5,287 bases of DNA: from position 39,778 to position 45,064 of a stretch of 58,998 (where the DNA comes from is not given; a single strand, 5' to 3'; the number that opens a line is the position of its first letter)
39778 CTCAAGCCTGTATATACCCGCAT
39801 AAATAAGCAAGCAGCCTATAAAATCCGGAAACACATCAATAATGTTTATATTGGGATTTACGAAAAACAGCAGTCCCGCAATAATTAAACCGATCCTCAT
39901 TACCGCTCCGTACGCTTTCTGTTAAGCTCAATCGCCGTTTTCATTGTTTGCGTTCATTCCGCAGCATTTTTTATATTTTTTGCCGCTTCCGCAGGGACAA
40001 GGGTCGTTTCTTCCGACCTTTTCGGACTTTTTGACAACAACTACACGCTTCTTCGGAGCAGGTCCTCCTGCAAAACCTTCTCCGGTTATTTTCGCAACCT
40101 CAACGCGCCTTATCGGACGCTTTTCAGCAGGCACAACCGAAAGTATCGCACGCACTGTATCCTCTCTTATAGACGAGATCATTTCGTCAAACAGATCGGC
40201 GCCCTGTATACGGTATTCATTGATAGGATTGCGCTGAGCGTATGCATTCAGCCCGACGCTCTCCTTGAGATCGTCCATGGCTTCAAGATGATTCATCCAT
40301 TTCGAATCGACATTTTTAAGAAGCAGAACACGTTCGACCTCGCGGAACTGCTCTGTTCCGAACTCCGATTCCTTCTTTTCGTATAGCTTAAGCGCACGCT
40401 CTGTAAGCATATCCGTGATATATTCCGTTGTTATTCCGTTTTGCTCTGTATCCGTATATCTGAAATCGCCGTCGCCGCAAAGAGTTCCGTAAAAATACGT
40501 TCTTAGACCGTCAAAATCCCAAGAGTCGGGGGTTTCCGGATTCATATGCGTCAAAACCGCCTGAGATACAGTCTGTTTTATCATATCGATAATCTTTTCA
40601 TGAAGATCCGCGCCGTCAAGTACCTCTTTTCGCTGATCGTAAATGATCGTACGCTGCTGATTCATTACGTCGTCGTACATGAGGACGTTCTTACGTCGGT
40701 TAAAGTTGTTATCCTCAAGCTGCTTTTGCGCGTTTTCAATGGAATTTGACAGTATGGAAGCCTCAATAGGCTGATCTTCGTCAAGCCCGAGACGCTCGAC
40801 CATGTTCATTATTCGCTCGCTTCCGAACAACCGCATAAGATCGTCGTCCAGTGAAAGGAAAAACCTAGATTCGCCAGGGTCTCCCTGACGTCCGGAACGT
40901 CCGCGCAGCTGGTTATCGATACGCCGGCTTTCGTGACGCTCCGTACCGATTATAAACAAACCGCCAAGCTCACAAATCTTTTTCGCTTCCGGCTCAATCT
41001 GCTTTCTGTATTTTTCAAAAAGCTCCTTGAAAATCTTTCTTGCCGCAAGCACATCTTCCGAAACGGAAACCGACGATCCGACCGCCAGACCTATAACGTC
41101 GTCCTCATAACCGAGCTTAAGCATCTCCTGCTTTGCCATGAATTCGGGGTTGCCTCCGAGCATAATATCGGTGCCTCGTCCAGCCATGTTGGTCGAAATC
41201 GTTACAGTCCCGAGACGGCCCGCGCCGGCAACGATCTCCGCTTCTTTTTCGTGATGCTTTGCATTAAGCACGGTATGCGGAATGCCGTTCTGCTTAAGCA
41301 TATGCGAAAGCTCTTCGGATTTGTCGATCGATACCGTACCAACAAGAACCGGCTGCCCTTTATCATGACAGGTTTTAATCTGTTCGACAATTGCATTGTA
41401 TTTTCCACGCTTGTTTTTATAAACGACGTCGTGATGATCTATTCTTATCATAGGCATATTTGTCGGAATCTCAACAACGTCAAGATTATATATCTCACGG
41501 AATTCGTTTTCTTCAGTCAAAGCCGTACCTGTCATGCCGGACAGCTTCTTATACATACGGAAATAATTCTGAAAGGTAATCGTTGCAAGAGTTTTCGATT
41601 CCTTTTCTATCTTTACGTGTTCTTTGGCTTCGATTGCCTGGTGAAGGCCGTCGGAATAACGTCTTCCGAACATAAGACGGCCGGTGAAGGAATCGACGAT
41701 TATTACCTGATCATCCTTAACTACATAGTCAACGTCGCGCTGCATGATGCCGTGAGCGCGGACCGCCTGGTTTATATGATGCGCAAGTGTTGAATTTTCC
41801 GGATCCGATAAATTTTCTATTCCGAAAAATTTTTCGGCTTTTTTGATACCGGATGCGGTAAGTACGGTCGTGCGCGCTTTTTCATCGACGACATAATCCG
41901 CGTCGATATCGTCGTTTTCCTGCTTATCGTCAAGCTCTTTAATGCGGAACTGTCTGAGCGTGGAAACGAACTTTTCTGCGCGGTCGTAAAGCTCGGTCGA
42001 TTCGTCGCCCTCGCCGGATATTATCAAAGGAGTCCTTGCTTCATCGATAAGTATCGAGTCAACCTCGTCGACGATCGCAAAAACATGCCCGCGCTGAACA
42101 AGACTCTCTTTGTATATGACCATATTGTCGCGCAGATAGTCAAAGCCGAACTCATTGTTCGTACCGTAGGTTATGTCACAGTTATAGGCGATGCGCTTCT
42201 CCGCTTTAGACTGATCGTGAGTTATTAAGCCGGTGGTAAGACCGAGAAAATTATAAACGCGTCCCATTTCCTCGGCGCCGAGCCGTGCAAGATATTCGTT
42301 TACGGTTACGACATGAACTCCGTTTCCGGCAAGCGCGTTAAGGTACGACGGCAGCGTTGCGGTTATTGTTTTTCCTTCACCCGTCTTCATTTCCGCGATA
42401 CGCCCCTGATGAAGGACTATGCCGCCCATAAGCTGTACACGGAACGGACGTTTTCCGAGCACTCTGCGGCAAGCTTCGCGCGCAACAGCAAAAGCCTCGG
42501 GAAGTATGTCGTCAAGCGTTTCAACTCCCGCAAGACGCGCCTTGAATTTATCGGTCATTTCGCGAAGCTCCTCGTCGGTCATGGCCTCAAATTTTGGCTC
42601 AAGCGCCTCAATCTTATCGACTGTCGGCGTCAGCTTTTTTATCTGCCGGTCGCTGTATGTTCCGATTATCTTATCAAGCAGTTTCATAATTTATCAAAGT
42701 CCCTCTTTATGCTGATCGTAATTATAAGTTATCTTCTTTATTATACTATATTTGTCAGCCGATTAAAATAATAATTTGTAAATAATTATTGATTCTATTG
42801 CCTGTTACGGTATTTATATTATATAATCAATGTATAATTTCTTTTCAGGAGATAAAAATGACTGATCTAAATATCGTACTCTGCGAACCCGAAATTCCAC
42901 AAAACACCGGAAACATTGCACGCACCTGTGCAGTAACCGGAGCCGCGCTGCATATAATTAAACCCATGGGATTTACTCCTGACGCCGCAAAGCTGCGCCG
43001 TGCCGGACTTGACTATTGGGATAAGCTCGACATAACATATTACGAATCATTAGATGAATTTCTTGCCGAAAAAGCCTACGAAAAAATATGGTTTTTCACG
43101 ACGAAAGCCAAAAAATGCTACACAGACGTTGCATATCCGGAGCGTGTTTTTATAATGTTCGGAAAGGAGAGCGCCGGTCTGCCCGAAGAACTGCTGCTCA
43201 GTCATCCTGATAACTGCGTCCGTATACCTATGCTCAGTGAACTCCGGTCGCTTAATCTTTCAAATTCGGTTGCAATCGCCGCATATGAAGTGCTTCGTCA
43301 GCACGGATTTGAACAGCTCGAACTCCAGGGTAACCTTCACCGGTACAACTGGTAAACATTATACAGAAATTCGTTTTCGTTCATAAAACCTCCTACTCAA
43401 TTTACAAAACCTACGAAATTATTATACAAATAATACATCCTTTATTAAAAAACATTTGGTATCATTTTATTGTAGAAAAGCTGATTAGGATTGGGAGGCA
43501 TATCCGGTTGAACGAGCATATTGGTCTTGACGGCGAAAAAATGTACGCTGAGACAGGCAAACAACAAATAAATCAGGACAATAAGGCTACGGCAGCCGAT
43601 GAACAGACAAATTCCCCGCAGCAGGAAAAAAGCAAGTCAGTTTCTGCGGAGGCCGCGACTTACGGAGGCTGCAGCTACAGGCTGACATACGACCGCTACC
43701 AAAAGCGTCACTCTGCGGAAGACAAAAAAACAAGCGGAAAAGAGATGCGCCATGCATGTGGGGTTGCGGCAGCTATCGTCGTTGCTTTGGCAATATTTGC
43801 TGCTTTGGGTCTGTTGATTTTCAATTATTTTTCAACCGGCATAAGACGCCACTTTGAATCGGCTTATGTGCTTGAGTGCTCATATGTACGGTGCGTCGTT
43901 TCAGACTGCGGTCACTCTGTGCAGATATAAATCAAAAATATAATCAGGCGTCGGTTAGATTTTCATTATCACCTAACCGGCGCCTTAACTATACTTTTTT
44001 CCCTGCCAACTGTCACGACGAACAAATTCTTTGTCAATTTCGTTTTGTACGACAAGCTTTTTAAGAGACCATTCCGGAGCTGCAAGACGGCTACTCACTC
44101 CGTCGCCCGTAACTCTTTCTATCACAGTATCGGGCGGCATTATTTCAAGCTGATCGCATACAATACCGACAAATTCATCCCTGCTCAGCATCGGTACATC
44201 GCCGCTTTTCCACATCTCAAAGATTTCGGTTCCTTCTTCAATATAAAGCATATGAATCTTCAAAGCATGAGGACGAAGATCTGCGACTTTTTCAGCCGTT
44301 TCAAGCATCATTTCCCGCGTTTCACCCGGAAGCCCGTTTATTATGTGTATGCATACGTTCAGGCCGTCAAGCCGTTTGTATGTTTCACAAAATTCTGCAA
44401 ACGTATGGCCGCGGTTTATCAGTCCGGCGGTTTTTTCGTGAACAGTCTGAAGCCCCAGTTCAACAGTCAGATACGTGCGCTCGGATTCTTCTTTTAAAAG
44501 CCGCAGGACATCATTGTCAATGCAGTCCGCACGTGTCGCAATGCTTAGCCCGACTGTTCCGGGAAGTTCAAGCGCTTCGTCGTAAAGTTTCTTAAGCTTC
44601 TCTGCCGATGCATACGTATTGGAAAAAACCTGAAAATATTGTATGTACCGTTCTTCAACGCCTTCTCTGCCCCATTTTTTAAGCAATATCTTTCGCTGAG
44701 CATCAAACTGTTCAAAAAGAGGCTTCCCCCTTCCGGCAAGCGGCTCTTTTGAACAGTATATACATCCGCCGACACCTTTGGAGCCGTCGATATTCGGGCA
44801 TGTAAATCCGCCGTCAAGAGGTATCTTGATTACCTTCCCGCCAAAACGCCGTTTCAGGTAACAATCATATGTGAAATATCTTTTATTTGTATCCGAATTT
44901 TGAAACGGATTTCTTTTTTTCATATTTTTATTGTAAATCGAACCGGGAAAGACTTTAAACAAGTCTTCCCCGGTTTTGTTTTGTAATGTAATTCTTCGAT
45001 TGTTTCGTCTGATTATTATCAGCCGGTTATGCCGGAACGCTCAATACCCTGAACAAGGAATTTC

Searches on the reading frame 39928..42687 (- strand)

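Call 23: search_protein_families(library=pfam, proteins=[window:39928-42687:-], max_evalue=0.001)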
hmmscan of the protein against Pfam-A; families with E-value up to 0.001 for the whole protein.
window:39928-42687:- (919 aa): 6 families
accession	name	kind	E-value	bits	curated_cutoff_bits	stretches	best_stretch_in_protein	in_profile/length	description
PF07517.20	SecA_DEAD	-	6.1e-128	426.5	24.6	1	5-397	2-290/290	SecA DEAD-like domain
PF21090.3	P-loop_SecA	-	1.8e-95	318.8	27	1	412-638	1-205/205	SecA P-loop domain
PF07516.18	SecA_SW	-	8.2e-67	225.6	26.7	1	640-851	1-199/200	SecA Wing and Scaffold domain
PF01043.26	SecA_PP_bind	-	5.9e-41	139.9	23.5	1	230-353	2-110/110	SecA preprotein cross-linking domain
PF02810.21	SEC-C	-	4.9e-10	39.5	20.4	1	893-910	1-18/19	SEC-C motif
PF00270.35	DEAD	-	2.7e-05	24.4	26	1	97-213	18-130/167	DEAD/DEAH box helicase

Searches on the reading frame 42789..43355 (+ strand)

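Call 23: search_protein_families(library=pfam, proteins=[window:42789-43355:+], max_evalue=0.001)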
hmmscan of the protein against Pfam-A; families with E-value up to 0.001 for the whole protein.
window:42789-43355:+ (188 aa): 1 family
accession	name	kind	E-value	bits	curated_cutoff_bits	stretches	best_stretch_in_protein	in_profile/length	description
PF00588.24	SpoU_methylase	-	8.9e-37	126.8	29.7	1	27-166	2-142/142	SpoU rRNA Methylase family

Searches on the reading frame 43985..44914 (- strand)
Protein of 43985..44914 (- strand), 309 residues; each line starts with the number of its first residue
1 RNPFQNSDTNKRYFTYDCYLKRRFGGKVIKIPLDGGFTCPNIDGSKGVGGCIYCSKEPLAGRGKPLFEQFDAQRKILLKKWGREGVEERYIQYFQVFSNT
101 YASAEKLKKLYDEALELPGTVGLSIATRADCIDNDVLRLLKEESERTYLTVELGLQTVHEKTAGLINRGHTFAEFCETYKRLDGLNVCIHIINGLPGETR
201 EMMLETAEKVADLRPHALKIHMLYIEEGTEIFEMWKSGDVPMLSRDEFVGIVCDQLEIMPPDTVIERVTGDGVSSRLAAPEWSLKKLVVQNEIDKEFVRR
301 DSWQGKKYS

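Call 23: search_protein_families(library=pfam, proteins=[window:43985-44914:-], max_evalue=0.001)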
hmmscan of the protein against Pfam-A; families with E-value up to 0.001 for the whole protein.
window:43985-44914:- (309 aa): 2 families
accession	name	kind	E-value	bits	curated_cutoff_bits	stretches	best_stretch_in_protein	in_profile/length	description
PF16199.10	Radical_SAM_C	-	2.4e-23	82.4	31.9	1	215-297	1-83/85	Radical_SAM C-terminal domain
PF04055.27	Radical_SAM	-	5.8e-12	46.5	29.5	1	50-209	10-165/166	Radical SAM superfamily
